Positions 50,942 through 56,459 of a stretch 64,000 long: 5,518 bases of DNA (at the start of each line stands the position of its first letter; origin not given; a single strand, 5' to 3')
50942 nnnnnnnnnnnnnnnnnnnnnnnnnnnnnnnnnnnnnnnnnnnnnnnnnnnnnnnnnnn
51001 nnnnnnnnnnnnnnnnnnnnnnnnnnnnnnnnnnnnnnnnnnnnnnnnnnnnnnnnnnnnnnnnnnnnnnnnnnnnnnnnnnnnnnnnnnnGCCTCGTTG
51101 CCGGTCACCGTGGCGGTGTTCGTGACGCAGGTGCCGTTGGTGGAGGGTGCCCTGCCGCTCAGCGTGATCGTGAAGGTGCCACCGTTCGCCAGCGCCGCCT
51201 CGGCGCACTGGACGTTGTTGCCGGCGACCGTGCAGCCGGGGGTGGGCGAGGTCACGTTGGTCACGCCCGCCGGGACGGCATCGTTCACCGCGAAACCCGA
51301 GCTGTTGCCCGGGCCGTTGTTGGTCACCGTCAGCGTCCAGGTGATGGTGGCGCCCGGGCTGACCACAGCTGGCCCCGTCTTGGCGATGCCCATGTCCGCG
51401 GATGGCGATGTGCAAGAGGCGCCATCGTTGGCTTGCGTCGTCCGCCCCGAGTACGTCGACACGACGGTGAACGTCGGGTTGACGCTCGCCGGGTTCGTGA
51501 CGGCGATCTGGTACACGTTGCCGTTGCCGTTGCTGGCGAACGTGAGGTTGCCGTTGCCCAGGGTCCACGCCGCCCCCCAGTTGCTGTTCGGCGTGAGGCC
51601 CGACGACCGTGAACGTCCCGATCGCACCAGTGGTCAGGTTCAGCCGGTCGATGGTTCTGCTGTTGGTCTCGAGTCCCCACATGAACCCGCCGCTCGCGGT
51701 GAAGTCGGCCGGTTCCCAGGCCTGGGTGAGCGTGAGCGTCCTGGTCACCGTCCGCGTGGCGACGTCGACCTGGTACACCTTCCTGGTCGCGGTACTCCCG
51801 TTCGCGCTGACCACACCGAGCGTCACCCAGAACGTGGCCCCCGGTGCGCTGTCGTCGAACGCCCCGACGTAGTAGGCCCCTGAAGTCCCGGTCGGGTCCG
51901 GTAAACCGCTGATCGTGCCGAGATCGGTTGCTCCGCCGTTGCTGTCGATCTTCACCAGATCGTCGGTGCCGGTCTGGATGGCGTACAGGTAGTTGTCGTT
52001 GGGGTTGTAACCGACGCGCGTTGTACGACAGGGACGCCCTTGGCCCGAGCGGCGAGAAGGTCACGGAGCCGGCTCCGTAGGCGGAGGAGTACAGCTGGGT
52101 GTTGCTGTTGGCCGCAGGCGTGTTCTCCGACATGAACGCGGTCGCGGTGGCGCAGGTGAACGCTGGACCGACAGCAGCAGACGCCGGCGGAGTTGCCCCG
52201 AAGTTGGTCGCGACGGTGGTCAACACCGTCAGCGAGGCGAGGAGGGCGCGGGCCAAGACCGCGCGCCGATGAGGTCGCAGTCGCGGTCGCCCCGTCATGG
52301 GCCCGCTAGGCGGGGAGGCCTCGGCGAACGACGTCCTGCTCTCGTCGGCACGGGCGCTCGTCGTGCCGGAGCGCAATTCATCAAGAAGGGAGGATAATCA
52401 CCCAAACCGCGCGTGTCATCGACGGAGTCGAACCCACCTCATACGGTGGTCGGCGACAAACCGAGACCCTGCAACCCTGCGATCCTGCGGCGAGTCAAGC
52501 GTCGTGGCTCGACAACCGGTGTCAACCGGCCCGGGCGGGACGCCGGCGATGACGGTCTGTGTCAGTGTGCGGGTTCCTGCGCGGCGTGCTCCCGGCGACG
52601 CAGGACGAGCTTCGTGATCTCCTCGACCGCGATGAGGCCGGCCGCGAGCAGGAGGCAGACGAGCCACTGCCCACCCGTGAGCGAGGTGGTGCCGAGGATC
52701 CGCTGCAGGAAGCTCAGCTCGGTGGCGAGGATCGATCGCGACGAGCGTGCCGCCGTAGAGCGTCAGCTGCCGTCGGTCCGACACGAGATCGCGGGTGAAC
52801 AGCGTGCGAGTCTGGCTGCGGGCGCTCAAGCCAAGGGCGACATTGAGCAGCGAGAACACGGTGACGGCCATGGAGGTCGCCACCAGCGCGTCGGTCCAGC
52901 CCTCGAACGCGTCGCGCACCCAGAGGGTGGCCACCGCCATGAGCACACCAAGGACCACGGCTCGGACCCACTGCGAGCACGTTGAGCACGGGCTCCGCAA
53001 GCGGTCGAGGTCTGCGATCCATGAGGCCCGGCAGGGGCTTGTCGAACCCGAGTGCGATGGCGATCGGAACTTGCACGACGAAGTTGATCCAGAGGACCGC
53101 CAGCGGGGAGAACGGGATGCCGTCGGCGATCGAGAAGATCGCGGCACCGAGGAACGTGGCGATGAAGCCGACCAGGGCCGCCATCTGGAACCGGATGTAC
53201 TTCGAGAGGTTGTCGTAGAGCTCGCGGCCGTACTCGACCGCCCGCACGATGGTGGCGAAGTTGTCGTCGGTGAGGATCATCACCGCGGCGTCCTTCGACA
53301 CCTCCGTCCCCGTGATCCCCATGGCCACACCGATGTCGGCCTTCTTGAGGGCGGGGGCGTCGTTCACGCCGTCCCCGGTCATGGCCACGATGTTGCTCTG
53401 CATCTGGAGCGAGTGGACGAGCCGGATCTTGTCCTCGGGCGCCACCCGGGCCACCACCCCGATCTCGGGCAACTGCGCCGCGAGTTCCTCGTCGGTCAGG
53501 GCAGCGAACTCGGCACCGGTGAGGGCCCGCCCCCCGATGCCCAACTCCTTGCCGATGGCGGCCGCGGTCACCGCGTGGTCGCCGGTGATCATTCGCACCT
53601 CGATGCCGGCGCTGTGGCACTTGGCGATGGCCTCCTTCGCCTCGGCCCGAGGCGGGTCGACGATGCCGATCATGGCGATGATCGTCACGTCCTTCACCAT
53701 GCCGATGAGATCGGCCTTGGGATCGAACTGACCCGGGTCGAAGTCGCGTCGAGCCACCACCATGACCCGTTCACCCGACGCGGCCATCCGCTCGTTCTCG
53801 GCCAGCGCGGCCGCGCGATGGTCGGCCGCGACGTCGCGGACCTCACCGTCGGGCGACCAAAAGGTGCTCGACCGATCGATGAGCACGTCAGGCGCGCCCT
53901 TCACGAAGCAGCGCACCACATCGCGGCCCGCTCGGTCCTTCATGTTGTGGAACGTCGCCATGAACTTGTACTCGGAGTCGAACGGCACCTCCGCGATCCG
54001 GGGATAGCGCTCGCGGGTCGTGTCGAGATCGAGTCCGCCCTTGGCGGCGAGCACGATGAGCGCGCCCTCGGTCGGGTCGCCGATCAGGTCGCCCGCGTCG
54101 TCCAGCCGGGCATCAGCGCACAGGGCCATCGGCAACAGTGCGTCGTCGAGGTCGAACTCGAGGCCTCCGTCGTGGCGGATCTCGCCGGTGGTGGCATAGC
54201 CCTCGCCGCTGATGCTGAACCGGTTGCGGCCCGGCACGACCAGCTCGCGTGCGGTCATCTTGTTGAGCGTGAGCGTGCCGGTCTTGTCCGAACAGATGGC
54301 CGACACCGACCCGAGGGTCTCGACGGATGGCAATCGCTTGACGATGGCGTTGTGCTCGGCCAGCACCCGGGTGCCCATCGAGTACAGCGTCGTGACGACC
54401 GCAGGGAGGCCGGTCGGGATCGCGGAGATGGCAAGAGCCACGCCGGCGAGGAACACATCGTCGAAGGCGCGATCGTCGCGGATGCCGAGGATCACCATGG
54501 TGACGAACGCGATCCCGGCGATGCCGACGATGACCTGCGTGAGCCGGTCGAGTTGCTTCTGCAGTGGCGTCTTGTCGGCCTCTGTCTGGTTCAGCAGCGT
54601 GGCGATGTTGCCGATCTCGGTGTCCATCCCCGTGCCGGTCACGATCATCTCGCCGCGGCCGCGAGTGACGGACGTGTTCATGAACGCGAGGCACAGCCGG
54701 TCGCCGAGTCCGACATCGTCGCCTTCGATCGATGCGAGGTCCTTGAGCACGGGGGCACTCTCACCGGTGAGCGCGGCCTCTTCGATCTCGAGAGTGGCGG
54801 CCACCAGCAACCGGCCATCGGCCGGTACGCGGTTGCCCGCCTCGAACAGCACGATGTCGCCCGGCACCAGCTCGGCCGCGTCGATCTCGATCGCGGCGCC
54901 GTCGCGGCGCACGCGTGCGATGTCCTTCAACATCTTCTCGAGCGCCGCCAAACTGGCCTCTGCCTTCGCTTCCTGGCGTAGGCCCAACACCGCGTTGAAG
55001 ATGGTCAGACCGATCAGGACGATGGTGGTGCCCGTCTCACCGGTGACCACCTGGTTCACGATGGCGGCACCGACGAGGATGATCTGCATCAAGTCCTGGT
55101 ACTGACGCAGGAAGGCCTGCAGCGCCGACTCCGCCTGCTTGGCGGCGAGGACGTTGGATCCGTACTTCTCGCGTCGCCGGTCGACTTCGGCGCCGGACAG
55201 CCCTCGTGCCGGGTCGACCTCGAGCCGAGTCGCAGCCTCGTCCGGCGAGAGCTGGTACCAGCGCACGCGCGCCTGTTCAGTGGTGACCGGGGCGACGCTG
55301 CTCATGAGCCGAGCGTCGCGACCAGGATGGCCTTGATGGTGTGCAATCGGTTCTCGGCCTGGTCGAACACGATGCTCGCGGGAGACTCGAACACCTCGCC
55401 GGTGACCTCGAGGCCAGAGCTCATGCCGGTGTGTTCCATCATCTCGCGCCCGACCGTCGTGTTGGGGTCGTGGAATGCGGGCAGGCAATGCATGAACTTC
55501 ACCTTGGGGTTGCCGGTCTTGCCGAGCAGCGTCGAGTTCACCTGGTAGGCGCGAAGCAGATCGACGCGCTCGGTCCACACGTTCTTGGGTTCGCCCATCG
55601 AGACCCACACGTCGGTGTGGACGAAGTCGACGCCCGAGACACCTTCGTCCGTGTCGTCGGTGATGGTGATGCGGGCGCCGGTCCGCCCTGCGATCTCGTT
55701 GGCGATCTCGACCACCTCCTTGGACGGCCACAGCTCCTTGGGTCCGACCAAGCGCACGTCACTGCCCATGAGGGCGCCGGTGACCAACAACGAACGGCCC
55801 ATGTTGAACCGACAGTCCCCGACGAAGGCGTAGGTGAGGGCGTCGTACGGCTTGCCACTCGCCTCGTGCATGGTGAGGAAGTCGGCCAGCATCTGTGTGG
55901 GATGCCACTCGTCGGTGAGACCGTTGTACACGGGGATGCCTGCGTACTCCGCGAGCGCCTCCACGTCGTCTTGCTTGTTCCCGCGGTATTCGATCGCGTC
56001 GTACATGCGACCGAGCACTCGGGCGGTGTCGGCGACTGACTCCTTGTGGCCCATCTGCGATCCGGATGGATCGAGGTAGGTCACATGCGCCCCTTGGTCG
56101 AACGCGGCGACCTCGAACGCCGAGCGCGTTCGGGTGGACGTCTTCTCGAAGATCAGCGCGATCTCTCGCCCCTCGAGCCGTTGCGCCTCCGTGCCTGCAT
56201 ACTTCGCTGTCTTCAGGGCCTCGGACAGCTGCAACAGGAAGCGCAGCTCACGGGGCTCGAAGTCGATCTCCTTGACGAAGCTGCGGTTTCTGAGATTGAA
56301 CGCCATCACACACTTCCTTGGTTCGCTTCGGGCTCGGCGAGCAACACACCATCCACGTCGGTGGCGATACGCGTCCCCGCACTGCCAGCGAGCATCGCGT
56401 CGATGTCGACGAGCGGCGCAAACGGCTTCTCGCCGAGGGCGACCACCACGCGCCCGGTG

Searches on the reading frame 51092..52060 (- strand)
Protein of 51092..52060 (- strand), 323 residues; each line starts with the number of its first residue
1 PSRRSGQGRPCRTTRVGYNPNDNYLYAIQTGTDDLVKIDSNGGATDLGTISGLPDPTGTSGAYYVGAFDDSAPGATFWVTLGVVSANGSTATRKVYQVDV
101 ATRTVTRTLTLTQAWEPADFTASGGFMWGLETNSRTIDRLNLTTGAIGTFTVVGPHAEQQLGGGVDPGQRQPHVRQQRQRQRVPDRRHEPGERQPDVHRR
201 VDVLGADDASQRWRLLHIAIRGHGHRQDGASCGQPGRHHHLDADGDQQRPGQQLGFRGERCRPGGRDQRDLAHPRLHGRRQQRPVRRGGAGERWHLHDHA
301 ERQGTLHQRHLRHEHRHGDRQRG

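Call 9: search_protein_families(library=pfam, proteins=[window:51092-52060:-], max_evalue=0.01)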
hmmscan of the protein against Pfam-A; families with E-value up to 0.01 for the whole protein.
window:51092-52060:- (323 aa): 1 family
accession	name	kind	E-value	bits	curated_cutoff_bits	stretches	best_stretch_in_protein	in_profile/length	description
PF21959.2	DUF6923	-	3.7e-28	99.3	27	1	16-162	40-178/234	Repeat of unknown function (DUF6923)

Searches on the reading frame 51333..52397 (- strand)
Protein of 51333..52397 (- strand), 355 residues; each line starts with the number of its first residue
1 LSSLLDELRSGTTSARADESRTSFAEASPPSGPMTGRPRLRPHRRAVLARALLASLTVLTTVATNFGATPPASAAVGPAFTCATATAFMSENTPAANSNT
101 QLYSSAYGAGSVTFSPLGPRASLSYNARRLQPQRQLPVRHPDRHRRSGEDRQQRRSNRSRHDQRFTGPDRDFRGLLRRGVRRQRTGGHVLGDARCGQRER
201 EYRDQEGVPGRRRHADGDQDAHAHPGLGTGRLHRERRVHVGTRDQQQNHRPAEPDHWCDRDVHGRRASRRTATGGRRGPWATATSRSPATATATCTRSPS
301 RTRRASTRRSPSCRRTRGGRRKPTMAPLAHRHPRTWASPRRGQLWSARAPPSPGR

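Call 9: search_protein_families(library=pfam, proteins=[window:51333-52397:-], max_evalue=0.01)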
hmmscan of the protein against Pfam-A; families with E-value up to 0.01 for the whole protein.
window:51333-52397:- (355 aa): 1 family
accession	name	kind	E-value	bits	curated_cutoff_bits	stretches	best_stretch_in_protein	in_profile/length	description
PF21959.2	DUF6923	-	0.00038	20.7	27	1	89-127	2-39/234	Repeat of unknown function (DUF6923)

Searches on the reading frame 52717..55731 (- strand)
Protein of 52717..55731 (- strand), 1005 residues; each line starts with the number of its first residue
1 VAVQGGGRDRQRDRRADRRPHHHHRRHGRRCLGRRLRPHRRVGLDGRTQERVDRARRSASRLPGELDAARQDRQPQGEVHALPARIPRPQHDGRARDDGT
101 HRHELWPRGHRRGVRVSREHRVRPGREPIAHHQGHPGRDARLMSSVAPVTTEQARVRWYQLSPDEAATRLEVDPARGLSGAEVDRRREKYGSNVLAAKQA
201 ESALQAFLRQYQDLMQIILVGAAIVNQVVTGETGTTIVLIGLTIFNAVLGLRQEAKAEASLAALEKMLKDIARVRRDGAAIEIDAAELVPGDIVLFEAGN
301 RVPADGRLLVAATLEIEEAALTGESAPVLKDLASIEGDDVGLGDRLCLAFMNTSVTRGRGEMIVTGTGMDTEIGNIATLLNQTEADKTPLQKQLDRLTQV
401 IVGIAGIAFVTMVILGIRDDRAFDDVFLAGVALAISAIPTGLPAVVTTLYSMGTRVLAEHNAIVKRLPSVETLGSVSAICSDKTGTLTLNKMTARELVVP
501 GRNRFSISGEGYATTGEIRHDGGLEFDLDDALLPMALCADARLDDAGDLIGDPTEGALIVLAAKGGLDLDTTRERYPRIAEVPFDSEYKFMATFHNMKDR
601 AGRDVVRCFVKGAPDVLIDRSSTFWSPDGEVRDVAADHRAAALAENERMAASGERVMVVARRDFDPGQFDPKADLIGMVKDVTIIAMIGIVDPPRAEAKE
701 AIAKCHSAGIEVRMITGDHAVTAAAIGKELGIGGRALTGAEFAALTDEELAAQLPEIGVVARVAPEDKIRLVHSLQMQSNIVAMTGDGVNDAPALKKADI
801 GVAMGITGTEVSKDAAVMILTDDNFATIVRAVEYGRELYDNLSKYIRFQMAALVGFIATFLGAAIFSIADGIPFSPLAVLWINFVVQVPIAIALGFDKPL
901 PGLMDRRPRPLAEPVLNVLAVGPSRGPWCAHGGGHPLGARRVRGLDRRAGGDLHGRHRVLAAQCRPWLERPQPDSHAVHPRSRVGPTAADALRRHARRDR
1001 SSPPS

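Call 9: search_protein_families(library=pfam, proteins=[window:52717-55731:-], max_evalue=0.01)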
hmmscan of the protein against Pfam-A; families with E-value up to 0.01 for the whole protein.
window:52717-55731:- (1005 aa): 7 families
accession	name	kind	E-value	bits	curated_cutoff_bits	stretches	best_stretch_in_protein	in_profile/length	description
PF00122.25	E1-E2_ATPase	-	3.2e-49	167.3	28.1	1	266-460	1-181/181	E1-E2 ATPase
PF13246.12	Cation_ATPase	-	7.6e-21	74.4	21.7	1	537-623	2-90/91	Cation transport ATPase (P-type)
PF00690.31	Cation_ATPase_N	-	2.3e-19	69.2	20.4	1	158-225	1-68/69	Cation transporter/ATPase, N-terminus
PF00702.32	Hydrolase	-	6.5e-16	59.7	26.4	1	652-799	56-191/191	haloacid dehalogenase-like hydrolase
PF00689.26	Cation_ATPase_C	-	1.1e-09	38.8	27.3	1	872-917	2-47/175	Cation transporting ATPase, C-terminus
PF08282.18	Hydrolase_3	-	9.1e-06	26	20.9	1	771-824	195-248/255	haloacid dehalogenase-like hydrolase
PF12710.13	HAD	-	0.00012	23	27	1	690-796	85-189/189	haloacid dehalogenase-like hydrolase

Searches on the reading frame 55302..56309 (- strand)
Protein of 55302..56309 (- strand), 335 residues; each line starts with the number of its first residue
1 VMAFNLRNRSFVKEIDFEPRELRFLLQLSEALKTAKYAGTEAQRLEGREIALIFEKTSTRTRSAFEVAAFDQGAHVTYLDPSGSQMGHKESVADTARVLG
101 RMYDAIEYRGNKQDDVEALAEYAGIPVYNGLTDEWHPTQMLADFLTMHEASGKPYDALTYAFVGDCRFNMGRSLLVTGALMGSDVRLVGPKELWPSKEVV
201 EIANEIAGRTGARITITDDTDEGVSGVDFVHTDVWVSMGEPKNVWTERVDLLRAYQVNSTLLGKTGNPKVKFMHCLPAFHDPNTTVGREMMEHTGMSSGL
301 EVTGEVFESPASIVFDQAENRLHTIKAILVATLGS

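Call 9: search_protein_families(library=pfam, proteins=[window:55302-56309:-], max_evalue=0.01)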
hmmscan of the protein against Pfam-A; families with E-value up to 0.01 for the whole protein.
window:55302-56309:- (335 aa): 2 families
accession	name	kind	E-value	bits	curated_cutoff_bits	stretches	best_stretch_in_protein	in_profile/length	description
PF00185.30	OTCace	-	5.7e-48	163.4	29.4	1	158-331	3-156/157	Aspartate/ornithine carbamoyltransferase, Asp/Orn binding domain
PF02729.26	OTCace_N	-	1.1e-43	149.3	29.9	1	9-149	1-148/148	Aspartate/ornithine carbamoyltransferase, carbamoyl-P binding domain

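Call 12: find_encoding_contigs(protein=window:55302-56306:-, flank=10000, max_places=10)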
Protein window:55302-56306:- (334 aa): no gene with exactly this product is on record in the collection.
